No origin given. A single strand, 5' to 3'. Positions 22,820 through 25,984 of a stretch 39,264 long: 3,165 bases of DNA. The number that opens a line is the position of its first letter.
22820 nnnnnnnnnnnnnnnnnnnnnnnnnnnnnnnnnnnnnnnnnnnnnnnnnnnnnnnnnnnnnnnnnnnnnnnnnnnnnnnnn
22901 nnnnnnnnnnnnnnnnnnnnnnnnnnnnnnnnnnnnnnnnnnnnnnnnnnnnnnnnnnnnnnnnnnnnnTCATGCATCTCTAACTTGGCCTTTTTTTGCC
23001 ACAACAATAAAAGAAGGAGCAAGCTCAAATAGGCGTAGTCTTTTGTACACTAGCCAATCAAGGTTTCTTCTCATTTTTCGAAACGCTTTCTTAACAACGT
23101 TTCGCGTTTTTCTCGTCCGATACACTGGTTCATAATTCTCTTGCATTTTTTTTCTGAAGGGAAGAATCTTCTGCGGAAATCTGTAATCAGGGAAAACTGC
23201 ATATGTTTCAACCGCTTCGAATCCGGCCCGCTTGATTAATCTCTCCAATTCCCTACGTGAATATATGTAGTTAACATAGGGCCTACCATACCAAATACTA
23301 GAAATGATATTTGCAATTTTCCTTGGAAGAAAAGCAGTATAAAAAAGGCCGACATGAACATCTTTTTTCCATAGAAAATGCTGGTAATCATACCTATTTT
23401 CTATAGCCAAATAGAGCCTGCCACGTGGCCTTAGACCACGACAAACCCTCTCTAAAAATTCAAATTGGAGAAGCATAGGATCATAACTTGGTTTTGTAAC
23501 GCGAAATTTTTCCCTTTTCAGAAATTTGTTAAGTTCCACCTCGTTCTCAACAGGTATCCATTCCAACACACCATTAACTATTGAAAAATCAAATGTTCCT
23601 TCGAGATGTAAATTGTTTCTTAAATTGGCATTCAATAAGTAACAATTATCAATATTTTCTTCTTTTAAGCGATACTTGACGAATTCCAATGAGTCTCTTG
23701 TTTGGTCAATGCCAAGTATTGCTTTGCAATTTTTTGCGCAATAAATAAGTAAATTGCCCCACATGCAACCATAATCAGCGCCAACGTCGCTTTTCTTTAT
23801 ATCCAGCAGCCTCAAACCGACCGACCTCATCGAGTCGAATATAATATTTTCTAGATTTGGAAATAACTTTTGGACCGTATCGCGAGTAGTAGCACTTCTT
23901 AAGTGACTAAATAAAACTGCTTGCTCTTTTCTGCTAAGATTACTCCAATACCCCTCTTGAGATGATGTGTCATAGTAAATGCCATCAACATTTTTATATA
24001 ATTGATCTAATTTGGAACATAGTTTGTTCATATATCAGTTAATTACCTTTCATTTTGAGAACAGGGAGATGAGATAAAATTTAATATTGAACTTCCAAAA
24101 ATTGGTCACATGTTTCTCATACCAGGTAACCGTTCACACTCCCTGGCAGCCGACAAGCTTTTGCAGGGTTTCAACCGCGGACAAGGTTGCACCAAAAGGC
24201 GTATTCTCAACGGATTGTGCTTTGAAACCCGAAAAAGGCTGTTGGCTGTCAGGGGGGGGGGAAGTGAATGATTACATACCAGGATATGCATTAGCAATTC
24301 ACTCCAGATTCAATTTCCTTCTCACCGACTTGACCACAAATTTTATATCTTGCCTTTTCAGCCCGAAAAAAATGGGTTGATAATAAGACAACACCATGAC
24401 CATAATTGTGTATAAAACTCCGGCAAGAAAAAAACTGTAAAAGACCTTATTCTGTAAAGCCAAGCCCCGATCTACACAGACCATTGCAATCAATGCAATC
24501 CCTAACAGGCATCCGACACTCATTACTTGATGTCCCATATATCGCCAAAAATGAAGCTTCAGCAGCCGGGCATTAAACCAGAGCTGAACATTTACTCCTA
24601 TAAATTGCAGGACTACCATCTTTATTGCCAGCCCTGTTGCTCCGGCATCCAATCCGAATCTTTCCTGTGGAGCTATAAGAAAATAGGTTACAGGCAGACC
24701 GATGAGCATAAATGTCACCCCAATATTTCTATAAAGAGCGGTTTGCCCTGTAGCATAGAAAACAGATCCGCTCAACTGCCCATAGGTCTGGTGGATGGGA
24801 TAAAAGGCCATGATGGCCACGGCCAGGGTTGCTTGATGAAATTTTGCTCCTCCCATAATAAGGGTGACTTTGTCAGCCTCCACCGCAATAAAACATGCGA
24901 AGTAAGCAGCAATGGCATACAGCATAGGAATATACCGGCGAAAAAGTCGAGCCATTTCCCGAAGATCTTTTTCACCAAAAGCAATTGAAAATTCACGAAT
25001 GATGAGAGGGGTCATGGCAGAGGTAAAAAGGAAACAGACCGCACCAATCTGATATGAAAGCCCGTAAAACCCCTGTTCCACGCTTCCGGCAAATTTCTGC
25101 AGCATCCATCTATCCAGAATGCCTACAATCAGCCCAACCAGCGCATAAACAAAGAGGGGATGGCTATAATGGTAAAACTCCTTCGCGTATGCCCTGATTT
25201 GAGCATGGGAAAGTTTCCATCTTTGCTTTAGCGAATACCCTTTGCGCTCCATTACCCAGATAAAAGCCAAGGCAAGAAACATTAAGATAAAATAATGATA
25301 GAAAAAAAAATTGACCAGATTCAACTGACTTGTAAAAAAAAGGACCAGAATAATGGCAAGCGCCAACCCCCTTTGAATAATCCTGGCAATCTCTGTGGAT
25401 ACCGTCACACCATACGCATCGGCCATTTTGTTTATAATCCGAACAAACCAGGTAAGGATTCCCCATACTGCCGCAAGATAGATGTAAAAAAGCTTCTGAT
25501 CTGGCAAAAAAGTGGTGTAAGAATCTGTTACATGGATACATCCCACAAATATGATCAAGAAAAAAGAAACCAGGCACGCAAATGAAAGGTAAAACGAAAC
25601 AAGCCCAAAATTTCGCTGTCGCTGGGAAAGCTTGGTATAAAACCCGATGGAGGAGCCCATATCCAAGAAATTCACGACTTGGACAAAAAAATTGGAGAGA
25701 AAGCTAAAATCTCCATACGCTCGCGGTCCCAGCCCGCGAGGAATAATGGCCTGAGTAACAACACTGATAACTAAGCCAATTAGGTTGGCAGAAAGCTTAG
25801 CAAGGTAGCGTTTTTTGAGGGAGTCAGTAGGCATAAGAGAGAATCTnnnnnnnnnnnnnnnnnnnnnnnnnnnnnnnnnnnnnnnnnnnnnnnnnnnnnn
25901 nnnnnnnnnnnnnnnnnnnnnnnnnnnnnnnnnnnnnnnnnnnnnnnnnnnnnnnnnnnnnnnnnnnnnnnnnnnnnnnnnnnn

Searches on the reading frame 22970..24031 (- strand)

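Call 42: search_protein_families(library=pfam, proteins=[window:22970-24031:-], max_evalue=0.00001)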
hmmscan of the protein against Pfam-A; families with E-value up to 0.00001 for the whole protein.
window:22970-24031:- (353 aa): 5 families
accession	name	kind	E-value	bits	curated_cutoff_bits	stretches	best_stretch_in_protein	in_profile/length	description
PF13649.12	Methyltransf_25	-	1.1e-07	32.9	27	1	86-165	3-83/97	Methyltransferase domain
PF08241.18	Methyltransf_11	-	2.7e-07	31.6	21.2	1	86-181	2-89/95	Methyltransferase domain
PF13489.12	Methyltransf_23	-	5.4e-07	29.9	27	1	68-275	9-163/164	Methyltransferase domain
PF08242.18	Methyltransf_12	-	5.5e-07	30.7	30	1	86-160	2-79/98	Methyltransferase domain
PF13847.12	Methyltransf_31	-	2.5e-06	27.7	27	1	84-208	7-109/145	Methyltransferase domain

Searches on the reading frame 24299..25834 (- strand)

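Call 42: search_protein_families(library=pfam, proteins=[window:24299-25834:-], max_evalue=0.00001)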
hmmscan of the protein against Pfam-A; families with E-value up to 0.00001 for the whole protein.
window:24299-25834:- (511 aa): 1 family
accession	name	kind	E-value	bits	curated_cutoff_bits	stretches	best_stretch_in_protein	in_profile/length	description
PF01943.22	Polysacc_synt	-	3.1e-07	30.5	28.2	1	13-266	8-253/274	Polysaccharide biosynthesis protein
